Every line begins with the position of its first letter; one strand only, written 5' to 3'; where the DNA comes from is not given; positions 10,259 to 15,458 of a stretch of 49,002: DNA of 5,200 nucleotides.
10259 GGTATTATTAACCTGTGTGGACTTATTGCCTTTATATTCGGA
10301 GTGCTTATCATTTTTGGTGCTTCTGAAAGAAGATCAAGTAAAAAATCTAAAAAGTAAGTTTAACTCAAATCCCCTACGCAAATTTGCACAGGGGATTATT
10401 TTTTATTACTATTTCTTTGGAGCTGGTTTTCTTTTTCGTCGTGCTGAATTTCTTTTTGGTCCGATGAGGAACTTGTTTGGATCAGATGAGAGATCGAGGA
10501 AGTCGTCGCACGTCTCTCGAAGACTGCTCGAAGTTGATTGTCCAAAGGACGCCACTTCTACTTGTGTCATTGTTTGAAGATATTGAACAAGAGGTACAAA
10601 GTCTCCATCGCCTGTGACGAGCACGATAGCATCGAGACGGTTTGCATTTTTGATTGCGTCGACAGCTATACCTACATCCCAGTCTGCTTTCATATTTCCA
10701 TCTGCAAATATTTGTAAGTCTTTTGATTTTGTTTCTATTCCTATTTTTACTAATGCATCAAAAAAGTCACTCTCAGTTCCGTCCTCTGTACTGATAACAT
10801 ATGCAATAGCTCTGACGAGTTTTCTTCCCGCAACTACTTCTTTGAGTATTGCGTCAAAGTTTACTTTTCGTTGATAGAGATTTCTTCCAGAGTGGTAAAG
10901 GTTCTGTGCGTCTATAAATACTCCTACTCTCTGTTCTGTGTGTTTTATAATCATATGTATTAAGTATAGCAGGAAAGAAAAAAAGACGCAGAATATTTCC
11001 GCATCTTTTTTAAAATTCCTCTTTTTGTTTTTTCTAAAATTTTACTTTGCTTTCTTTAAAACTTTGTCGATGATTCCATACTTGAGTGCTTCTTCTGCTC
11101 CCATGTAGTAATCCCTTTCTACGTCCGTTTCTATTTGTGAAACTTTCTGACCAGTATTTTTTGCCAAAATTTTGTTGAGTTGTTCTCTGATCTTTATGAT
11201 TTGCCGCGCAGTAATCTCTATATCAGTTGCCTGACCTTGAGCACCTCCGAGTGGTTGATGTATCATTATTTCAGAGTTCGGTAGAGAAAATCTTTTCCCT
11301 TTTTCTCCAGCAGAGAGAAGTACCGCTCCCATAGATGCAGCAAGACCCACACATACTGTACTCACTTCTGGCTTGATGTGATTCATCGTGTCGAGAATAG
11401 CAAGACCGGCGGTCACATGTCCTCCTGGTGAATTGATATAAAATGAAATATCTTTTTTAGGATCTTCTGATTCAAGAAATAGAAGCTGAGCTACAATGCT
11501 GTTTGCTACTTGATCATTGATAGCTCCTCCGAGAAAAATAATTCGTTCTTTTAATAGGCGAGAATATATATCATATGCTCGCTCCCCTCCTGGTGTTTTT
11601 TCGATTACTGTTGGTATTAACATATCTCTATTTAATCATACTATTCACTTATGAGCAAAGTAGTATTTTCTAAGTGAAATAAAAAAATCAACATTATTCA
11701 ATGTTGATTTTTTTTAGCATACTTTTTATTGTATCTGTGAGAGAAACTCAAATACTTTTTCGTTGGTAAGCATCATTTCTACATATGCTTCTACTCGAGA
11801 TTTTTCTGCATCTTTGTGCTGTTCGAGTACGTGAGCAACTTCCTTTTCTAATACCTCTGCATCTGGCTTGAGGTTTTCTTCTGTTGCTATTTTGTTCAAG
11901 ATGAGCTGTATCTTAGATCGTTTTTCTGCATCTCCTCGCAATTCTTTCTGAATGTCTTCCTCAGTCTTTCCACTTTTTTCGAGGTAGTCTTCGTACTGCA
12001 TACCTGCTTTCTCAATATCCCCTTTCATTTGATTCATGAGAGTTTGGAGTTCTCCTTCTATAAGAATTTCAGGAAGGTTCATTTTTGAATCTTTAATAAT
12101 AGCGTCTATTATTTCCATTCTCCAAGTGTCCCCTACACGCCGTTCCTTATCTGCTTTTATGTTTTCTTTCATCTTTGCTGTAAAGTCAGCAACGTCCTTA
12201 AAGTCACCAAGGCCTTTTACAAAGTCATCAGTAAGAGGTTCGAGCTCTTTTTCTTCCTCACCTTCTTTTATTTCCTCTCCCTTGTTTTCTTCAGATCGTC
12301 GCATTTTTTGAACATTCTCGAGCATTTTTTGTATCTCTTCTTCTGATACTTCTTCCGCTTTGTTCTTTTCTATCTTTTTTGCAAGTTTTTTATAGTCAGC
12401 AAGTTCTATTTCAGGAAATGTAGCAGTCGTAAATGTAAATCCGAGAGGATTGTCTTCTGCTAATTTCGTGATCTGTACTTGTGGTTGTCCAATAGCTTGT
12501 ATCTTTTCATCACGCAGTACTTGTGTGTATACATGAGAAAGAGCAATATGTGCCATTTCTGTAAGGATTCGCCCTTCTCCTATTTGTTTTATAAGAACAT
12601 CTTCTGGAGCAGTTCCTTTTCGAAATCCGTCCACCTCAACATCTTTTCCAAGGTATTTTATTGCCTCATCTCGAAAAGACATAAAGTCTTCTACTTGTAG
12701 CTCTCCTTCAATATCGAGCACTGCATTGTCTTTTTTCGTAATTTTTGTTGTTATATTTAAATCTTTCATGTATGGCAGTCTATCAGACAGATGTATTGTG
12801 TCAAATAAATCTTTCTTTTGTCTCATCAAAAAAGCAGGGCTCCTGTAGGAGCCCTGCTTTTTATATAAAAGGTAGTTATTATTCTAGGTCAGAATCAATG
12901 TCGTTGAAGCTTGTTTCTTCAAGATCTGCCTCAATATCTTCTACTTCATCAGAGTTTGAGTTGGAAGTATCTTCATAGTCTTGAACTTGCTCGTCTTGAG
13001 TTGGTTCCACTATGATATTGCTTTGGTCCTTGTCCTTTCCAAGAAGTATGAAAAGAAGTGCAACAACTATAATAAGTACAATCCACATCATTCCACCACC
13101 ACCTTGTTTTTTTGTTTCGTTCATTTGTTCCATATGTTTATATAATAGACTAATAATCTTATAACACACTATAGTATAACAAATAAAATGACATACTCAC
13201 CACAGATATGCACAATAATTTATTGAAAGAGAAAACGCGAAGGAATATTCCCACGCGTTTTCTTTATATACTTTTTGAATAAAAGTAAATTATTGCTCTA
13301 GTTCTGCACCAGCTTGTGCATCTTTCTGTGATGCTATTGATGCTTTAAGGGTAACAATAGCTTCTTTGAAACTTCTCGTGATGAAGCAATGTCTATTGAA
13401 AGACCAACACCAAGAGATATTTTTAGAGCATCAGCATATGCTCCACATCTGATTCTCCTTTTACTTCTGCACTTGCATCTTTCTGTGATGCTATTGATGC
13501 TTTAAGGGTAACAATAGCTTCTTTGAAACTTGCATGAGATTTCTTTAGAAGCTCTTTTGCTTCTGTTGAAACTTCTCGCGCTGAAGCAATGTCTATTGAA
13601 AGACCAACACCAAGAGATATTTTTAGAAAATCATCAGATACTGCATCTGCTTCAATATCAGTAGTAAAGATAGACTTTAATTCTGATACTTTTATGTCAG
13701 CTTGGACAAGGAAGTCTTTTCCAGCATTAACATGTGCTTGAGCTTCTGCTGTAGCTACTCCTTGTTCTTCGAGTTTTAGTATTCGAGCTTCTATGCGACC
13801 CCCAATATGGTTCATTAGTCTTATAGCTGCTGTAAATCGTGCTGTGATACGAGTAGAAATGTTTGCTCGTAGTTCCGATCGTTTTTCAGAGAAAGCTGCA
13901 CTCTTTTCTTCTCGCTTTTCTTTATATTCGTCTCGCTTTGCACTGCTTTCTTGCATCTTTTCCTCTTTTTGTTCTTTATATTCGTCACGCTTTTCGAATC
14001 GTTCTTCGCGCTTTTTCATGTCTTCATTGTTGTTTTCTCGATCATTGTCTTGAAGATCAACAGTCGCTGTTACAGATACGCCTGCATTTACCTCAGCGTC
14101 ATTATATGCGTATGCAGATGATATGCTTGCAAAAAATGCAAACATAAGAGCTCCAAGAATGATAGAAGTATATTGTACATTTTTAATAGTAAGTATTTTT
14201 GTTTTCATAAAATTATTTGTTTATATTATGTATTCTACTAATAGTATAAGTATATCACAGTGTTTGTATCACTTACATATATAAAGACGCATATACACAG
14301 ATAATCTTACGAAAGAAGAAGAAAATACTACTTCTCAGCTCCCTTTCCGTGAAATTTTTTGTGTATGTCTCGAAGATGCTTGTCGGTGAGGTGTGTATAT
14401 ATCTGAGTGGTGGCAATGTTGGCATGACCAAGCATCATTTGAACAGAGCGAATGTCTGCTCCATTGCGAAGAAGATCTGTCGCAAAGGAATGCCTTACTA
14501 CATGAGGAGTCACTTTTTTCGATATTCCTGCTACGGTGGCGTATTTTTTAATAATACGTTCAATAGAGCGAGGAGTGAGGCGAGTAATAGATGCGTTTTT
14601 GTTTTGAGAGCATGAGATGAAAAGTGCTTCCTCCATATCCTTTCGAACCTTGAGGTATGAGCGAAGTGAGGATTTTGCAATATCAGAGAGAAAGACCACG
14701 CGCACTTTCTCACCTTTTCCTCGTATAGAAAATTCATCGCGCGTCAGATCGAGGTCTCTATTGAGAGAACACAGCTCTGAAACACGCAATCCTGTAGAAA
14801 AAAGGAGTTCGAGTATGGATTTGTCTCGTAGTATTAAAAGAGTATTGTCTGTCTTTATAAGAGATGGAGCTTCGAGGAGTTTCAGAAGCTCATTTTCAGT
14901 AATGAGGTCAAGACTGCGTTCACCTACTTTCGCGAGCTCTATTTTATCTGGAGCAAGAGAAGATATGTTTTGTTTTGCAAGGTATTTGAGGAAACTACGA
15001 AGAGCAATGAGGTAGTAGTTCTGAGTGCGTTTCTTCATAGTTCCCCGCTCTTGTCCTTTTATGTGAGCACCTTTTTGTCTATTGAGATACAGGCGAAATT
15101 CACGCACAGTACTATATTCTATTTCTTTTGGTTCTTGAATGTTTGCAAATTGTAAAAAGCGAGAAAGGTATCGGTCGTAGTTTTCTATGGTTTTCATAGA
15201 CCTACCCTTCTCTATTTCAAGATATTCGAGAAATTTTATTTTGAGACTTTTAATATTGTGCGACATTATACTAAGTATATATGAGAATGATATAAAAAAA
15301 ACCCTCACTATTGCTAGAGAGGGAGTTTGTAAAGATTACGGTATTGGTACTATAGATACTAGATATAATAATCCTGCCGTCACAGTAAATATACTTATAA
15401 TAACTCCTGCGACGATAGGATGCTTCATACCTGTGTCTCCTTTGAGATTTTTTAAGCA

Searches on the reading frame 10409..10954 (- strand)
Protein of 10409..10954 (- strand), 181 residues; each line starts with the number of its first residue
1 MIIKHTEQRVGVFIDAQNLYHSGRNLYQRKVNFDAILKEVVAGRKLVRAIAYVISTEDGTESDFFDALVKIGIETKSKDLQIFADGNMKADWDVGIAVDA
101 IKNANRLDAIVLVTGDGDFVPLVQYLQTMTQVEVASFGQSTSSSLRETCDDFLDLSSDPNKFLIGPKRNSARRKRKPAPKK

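Call 58: search_protein_families(library=pfam, proteins=[window:10409-10954:-], max_evalue=0.001)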
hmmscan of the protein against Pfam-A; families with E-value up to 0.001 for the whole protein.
window:10409-10954:- (181 aa): 1 family
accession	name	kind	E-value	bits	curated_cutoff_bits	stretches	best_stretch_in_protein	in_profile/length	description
PF01936.24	NYN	-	1.9e-34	119.7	24.2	1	9-155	1-144/145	NYN domain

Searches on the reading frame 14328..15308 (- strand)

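Call 58: search_protein_families(library=pfam, proteins=[window:14328-15308:-], max_evalue=0.001)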
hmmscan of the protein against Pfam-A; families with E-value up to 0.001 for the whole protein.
window:14328-15308:- (326 aa): 4 families
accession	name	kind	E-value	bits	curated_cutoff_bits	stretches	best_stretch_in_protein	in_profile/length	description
PF00589.27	Phage_integrase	-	3.7e-41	141.2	27.1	1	146-311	7-172/172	Phage integrase family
PF02899.23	Phage_int_SAM_1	-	3e-13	50.3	22.3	1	25-113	3-82/83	Phage integrase, N-terminal SAM-like domain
PF13495.12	Phage_int_SAM_4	-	4.8e-10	40.2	27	1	25-86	4-64/85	Phage integrase, N-terminal SAM-like domain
PF13102.12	Phage_int_SAM_5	-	3.8e-06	27.6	22.3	1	29-117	9-89/98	Phage integrase SAM-like domain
